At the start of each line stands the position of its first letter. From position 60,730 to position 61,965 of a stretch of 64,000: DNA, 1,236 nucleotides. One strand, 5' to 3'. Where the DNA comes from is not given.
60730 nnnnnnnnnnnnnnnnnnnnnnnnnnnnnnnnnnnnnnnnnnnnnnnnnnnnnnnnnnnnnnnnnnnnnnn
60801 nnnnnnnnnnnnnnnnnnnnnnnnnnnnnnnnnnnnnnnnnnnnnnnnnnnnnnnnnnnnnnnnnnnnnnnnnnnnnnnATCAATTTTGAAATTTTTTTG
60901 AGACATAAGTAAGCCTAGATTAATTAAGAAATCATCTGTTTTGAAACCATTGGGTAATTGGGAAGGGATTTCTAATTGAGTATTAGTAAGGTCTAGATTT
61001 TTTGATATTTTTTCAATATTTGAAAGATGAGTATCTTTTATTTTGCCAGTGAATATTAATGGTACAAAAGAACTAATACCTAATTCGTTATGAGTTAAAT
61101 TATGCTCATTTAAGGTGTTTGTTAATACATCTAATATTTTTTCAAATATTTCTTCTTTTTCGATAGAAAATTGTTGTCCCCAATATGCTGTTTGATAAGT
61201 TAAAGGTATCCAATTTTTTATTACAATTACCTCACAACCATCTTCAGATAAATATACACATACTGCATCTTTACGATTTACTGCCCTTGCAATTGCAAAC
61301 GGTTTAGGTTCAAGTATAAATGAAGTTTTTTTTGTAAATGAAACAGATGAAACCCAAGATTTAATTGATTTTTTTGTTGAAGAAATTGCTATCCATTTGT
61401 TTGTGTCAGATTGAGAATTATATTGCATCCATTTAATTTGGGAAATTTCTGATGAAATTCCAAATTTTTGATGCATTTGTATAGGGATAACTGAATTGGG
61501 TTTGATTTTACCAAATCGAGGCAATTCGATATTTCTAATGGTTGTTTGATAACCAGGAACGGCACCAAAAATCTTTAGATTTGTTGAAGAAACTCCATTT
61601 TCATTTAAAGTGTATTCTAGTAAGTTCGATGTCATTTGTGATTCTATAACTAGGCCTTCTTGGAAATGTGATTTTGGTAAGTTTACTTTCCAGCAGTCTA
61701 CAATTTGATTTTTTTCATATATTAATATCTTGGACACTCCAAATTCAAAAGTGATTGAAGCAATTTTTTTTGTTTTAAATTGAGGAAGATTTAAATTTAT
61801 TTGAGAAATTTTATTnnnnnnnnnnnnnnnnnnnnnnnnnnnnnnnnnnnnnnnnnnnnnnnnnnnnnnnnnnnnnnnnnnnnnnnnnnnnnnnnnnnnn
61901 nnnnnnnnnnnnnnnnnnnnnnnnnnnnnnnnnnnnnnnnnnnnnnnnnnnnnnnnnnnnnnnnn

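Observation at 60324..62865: Translationally coupled three-gene operon with an unrecognised domain combination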

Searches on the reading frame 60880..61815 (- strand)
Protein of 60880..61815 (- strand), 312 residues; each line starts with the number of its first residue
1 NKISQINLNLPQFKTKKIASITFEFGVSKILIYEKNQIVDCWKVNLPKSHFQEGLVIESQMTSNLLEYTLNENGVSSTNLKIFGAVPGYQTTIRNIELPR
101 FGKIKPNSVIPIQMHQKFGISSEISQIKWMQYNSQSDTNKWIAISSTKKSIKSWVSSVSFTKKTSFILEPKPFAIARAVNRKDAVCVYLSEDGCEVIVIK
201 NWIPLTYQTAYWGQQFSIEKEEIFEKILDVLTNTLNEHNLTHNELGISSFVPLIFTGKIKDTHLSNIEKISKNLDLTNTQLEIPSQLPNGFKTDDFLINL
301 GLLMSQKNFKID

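Call 30: search_protein_families(library=pfam, alignment_id=A4, max_evalue=10)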
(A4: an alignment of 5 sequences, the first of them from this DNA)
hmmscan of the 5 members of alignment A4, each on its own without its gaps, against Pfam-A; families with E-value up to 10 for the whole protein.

A. member 1, seq(312 aa): 0 families

B. families by the number of members that match (of 5 scanned): 1 family
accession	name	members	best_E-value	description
PF24165.1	TMP_C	2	0.029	Tape measure protein C-terminal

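Call 39: search_protein_representatives(alignment_id=A4)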
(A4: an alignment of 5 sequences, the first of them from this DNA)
Query: 5 sequences, 312 profile positions. Proteins with E-value up to 0.001 (for the whole library): 212; up to 1e-10: 50; up to 1e-30: 21. The best 150 are listed.
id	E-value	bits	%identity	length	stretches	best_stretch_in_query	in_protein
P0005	6.3e-187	636.8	-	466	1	1-312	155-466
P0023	1.7e-68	247.8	-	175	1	188-312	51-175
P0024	7.7e-58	212.7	-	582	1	17-303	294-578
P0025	1.1e-56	209.0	-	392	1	12-302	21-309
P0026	2.3e-50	188.2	-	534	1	14-303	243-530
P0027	2.9e-49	184.6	-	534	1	16-304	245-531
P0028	2.7e-48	181.4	-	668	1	15-304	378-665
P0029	5.4e-47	177.1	-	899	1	16-274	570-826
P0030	1.4e-44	169.2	-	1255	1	16-303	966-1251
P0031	4.0e-43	164.4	-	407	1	17-303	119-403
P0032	5.7e-43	163.9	-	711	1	14-307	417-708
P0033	5.8e-43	163.9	-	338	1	18-302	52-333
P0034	3.2e-42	161.4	-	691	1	17-303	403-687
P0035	1.4e-40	156.0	-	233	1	81-306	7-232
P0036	1.5e-40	155.9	-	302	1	10-304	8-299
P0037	2.4e-40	155.3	-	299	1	15-305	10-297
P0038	6.9e-40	153.8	-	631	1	16-303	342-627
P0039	1.2e-36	143.1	-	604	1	16-305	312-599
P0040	1.7e-35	139.3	-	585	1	15-302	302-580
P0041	2.9e-35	138.6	-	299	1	16-304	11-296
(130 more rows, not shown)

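Call 42: search_protein_families(library=pfam, proteins=[P0024, P0026, P0027, P0028, P0029, P0030, P0032, P0034, P0038, P0039], max_evalue=0.1)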
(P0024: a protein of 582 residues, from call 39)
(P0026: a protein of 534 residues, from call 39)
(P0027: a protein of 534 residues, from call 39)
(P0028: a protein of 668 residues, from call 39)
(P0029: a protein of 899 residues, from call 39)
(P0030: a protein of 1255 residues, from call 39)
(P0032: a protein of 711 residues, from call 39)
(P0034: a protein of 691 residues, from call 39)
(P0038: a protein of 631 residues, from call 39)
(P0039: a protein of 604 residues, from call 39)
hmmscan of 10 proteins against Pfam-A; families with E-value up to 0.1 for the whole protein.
P0024 (582 aa): 1 family
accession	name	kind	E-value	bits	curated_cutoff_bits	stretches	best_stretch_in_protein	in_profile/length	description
PF18563.6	TubC_N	-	2.7e-05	24.6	26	1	6-54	3-52/52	TubC N-terminal docking domain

P0026 (534 aa): 1 family
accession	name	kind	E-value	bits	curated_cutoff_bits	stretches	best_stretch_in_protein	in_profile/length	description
PF11104.14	PilM_2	-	0.0018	17.7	27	1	250-408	7-168/340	Type IV pilus assembly protein PilM;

P0027 (534 aa): 1 family
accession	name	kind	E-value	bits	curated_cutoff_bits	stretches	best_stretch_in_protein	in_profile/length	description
PF22513.2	FitA-like_RHH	-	0.034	14.6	27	0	94-107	14-27/39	Antitoxin FitA-like, ribbon-helix-helix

P0028 (668 aa): 6 families
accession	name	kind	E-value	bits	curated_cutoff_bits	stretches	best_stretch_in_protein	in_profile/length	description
PF13384.12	HTH_23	-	2.3e-07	30.8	24.6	1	4-42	4-43/50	Homeodomain-like domain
PF13551.12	HTH_29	-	2.9e-05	24.5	28.1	1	6-43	1-39/64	Winged helix-turn helix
PF13936.12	HTH_38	-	0.018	15.2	27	1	2-35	6-39/44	Helix-turn-helix domain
PF13518.12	HTH_28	-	0.027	15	25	0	8-40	5-36/52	Helix-turn-helix domain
PF11104.14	PilM_2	-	0.032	13.6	27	1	397-530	19-156/340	Type IV pilus assembly protein PilM;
PF08281.18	Sigma70_r4_2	-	0.057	13.5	25.7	0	15-39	25-49/54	Sigma-70, region 4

P0029 (899 aa): 2 families
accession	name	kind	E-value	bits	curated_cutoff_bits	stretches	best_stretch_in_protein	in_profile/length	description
PF18563.6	TubC_N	-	0.0012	19.3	26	1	8-54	5-52/52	TubC N-terminal docking domain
PF11104.14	PilM_2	-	0.03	13.7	27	1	589-733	16-168/340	Type IV pilus assembly protein PilM;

P0030 (1255 aa): 4 families
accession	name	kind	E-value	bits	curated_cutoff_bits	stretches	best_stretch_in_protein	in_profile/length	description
PF13384.12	HTH_23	-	1.1e-05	25.5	24.6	1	35-67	11-43/50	Homeodomain-like domain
PF13551.12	HTH_29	-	0.00011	22.6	28.1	1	34-67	4-38/64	Winged helix-turn helix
PF13518.12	HTH_28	-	0.035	14.6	25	1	34-66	6-37/52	Helix-turn-helix domain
PF06056.18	Terminase_5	-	0.044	14.2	20.3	1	41-70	13-42/58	Putative ATPase subunit of terminase (gpP-like)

P0032 (711 aa): 1 family
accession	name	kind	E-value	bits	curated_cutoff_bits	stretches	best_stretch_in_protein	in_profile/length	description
PF13373.11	Dsc3_C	-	0.0037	17.9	25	1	45-100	2-51/145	DSC E3 ubiquitin ligase complex subunit 3, C-terminal domain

P0034 (691 aa): 0 families

P0038 (631 aa): 1 family
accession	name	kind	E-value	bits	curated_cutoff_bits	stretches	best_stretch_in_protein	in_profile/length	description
PF13384.12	HTH_23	-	0.0017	18.5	24.6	1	34-63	10-39/50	Homeodomain-like domain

P0039 (604 aa): 1 family
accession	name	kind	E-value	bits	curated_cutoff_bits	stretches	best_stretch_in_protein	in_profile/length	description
PF24560.1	zf-C2H2_OTU1_C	-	0.041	14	27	0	90-107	6-23/35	Ubiquitin thioesterase OTU1, C-terminal C2H2-type zinc finger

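Call 43: find_encoding_contigs(protein=P0024, flank=8000, max_places=3)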
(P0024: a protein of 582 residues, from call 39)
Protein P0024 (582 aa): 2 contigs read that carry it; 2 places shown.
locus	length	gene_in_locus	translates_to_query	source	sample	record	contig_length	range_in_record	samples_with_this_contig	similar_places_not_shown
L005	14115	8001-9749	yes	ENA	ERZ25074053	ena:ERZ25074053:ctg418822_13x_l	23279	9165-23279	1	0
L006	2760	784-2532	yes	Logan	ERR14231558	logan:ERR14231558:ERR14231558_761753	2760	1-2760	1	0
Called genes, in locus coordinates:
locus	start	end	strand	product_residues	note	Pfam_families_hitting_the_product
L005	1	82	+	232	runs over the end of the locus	-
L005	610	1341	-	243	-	PF00665:rve, PF13683:rve_3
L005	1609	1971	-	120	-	PF01527:HTH_Tnp_1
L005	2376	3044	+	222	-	PF00872:Transposase_mut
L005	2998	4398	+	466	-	PF13384:HTH_23 (faint)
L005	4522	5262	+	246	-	PF00872:Transposase_mut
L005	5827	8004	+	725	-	-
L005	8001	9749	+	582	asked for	-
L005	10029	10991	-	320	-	PF01548:DEDD_Tnp_IS110, PF02371:Transposase_20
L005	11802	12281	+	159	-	-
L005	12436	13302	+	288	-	PF02219:MTHFR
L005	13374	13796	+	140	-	PF04020:Phage_holin_4_2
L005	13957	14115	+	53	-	?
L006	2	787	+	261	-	?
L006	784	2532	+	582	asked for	-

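Call 50: search_solved_structures(query=A7, max_evalue=1, show_alignments=2)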
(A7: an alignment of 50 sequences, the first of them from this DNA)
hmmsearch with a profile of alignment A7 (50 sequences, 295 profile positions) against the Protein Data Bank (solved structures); distinct sequences matched with E-value up to 1: 5.
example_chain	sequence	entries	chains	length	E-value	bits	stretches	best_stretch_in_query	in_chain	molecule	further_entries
2ych_A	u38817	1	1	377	9.6e-27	96.9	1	9-203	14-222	COMPETENCE PROTEIN PILM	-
3jc8_Ma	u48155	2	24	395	2.1e-23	85.9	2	5-209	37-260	Type IV pilus biogenesis protein PilM | PilM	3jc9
5eox_A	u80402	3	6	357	5.2e-13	51.8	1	4-169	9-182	Type 4 fimbrial biogenesis protein PilM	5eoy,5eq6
5eou_A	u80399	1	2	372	5.9e-13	51.6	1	4-169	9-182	Type 4 fimbrial biogenesis protein PilM,Type 4 fimbrial biogenesis protein PilN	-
3h1q_A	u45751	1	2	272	0.055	15.6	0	145-191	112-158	Ethanolamine utilization protein EutJ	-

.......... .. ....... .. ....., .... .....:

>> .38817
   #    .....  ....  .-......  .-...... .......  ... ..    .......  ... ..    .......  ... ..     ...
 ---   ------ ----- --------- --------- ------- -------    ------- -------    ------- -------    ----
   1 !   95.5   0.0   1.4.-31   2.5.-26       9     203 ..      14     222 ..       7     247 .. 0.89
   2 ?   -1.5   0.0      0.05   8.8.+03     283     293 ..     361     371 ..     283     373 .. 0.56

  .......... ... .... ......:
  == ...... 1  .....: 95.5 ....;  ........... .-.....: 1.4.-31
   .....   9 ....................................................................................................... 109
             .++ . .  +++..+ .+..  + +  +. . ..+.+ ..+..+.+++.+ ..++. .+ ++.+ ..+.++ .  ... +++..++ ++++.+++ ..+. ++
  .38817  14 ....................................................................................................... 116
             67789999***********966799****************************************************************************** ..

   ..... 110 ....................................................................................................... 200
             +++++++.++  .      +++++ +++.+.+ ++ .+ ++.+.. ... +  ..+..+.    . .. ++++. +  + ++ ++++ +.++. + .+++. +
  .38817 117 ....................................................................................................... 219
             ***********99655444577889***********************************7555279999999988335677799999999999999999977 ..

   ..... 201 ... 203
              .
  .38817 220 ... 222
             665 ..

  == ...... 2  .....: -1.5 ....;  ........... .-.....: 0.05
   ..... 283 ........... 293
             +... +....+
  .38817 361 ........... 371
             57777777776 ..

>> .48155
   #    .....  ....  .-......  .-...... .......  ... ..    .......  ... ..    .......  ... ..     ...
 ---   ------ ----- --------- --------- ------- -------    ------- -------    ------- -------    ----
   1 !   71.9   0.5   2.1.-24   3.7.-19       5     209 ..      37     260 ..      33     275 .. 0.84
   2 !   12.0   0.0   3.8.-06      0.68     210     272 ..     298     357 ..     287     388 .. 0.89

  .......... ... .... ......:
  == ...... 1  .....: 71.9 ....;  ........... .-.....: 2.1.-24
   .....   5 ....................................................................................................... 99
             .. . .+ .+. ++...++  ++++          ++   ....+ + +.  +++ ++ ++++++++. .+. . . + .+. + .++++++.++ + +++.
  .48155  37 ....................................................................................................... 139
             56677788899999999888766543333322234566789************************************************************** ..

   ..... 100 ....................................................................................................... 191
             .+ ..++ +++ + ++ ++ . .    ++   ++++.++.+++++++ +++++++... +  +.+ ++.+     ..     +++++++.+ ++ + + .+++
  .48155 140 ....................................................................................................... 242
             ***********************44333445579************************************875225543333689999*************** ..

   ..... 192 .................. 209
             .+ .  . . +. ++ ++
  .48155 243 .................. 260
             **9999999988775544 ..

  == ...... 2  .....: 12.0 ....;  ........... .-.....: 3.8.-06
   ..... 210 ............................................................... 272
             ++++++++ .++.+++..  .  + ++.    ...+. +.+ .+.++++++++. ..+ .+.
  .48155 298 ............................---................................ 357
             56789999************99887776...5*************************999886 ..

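Call 51: find_encoding_contigs(protein=P0028, flank=8000, max_places=3)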
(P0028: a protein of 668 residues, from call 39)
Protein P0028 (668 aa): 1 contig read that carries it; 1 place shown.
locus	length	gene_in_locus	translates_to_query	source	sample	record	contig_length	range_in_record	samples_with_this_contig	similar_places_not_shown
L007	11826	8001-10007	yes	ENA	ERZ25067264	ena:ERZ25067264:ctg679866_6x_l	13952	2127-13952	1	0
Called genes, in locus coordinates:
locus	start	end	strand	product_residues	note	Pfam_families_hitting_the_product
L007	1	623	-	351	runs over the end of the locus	PF13384:HTH_23, PF13518:HTH_28, PF13551:HTH_29, PF13565:HTH_32, PF13358:DDE_3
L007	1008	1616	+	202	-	-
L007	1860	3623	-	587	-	PF13814:Replic_Relax (weak)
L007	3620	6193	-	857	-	PF10412:TrwB_AAD_bind (faint)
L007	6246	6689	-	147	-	PF19044:P-loop_TraG (weak)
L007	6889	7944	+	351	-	PF13384:HTH_23, PF13518:HTH_28, PF13551:HTH_29, PF13565:HTH_32, PF13358:DDE_3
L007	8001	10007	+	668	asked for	PF13384:HTH_23 (weak), PF13551:HTH_29 (faint)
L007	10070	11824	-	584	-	?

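Call 52: find_encoding_contigs(protein=P0038, flank=8000, max_places=3)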
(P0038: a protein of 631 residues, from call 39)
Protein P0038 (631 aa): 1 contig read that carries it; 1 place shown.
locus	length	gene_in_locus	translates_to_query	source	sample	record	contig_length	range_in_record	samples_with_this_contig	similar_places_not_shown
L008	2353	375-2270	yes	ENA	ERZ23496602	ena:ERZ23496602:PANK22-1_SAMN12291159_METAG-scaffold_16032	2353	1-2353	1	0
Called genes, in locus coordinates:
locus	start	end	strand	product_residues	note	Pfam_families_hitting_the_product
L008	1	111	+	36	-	?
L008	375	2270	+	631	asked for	-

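Call 53: find_encoding_contigs(protein=P0039, flank=8000, max_places=3)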
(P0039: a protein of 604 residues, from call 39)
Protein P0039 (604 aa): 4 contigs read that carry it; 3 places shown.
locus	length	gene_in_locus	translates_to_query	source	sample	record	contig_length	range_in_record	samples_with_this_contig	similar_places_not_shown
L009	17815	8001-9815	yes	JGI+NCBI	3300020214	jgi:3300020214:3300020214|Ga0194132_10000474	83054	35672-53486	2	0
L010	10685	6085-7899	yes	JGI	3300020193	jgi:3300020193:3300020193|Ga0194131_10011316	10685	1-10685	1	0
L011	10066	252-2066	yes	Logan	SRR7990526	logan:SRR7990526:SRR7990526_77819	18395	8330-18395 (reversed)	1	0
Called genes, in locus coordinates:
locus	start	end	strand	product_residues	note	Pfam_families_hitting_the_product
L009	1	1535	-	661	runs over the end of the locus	PF16177:ACAS_N, PF00501:AMP-binding, PF13193:AMP-binding_C (weak)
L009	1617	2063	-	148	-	PF02566:OsmC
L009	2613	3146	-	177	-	PF00578:AhpC-TSA, PF08534:Redoxin, PF13098:Thioredoxin_2 (weak), PF13905:Thioredoxin_8 (weak)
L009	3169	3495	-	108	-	-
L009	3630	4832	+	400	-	-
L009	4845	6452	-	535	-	PF07690:MFS_1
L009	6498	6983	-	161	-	PF04461:YajQ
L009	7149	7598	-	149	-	PF10604:Polyketide_cyc2 (weak), PF03364:Polyketide_cyc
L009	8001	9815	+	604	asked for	-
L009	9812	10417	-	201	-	-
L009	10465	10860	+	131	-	-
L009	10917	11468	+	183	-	-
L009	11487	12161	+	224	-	-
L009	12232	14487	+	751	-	PF04234:CopC, PF05425:CopD, PF00034:Cytochrom_C, PF13442:Cytochrome_CBB3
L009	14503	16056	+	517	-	-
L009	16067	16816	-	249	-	-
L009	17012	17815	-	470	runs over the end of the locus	PF02233:PNTB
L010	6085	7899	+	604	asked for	-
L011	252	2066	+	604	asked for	-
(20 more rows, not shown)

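Call 59: search_protein_families(library=pfam, proteins=[L009:10917-11468:+, L009:9812-10417:-, L009:10465-10860:+, L009:11487-12161:+, L009:14503-16056:+, L005:5827-8004:+, L005:2998-4398:+, L009:3630-4832:+], max_evalue=1)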
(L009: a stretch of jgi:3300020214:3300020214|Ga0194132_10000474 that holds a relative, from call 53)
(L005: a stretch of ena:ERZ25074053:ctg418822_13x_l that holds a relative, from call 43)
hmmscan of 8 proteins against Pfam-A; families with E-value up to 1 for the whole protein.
L009:10917-11468:+ (183 aa): 1 family
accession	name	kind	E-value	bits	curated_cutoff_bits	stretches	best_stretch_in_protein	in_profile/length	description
PF13115.11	YtkA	-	0.0037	18.3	25.9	1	37-123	2-84/85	YtkA-like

L009:9812-10417:- (201 aa): 3 families
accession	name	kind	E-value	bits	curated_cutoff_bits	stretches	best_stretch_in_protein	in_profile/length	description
PF13160.11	DUF3995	-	0.019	15.9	34.3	1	147-190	22-61/124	Protein of unknown function (DUF3995)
PF11127.14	YgaP-like_TM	-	0.38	11.3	25.3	1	9-31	8-30/66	Inner membrane protein YgaP-like, transmembrane domain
PF20059.4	DUF6458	-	0.42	11.3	27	1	161-193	31-63/78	Domain of unknown function (DUF6458)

L009:10465-10860:+ (131 aa): 0 families

L009:11487-12161:+ (224 aa): 5 families
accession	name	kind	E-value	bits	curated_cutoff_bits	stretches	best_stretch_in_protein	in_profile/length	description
PF11839.13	Alanine_zipper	-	0.03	15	23.1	1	166-202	2-38/69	Alanine-zipper, major outer membrane lipoprotein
PF11401.13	Tetrabrachion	-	0.074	13.5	27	1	38-62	10-32/49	Tetrabrachion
PF04728.18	LPP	-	0.41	11.5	29.1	1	166-199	8-41/53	Lipoprotein leucine-zipper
PF04505.17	CD225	-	0.54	10.8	27.1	0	184-215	36-67/68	Interferon-induced transmembrane protein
PF06066.16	SepZ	-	0.57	10.9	27.3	1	9-44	44-78/99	SepZ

L009:14503-16056:+ (517 aa): 0 families

L005:5827-8004:+ (725 aa): 4 families
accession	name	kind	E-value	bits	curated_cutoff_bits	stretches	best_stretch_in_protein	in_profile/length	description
PF13384.12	HTH_23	-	4.3e-05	23.6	24.6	1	34-68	10-45/50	Homeodomain-like domain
PF13551.12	HTH_29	-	0.00026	21.5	28.1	1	33-68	3-39/64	Winged helix-turn helix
PF02148.25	zf-UBP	-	0.017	15.8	22.7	1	87-117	9-38/63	Zn-finger in ubiquitin-hydrolases and other protein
PF13518.12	HTH_28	-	0.22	12.1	25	1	39-65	10-36/52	Helix-turn-helix domain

L005:2998-4398:+ (466 aa): 8 families
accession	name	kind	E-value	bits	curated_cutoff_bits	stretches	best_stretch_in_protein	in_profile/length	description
PF13384.12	HTH_23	-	3.9e-06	26.9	24.6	2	420-451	6-36/50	Homeodomain-like domain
PF13565.12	HTH_32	-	3.1e-05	24.9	33.7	1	9-81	3-73/73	Homeodomain-like domain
PF01498.24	HTH_Tnp_Tc3_2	-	0.0033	18.1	31.5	1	50-104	9-64/72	Transposase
PF13683.12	rve_3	-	0.0086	16.2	26.5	1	211-257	12-55/67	Integrase core domain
PF13551.12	HTH_29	-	0.01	16.4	28.1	1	1-34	22-55/64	Winged helix-turn helix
PF13518.12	HTH_28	-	0.012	16.2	25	0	1-29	22-50/52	Helix-turn-helix domain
PF13560.12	HTH_31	-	0.043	14.5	27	1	429-465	11-47/64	Helix-turn-helix domain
PF13276.12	HTH_21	-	0.064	13.9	28.1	1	62-93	28-59/60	HTH-like domain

L009:3630-4832:+ (400 aa): 0 families

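Call 62: predict_structure(alignment_id=A7)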
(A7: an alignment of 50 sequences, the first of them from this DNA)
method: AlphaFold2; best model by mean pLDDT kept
length: 312 residues; sequences in the alignment: 50
mean_pLDDT: 89.5   pTM: 0.87
mean pLDDT of the five models: 89.5, 89.0, 88.6, 88.5, 88.0
residues with pLDDT >= 90: 231; 70-90: 56; 50-70: 13; < 50: 12
segments of 3 or more residues with pLDDT < 50: 1-5, 9-11, 310-312
pLDDT, mean of each block of 10 residues (from residue 1): 48 76 96 91 95 94 96 90 92 93 91 97 96 86 96 94 85 96 97 96 95 72 92 97 89 96 93 95 82 94 76 35
secondary structure, 60 per line:
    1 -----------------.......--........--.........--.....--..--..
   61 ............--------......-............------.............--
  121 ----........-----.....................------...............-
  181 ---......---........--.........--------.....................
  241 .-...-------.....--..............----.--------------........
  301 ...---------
elements in order: E18-24 E27-34 E37-45 H59-72 E81-86 E91-99 H106-118 E125-132 E138-147 H148-158 E165-170 H171-179 E184-189 E193-200 E203-211 H220-241 E253-257 H260-273 H293-303
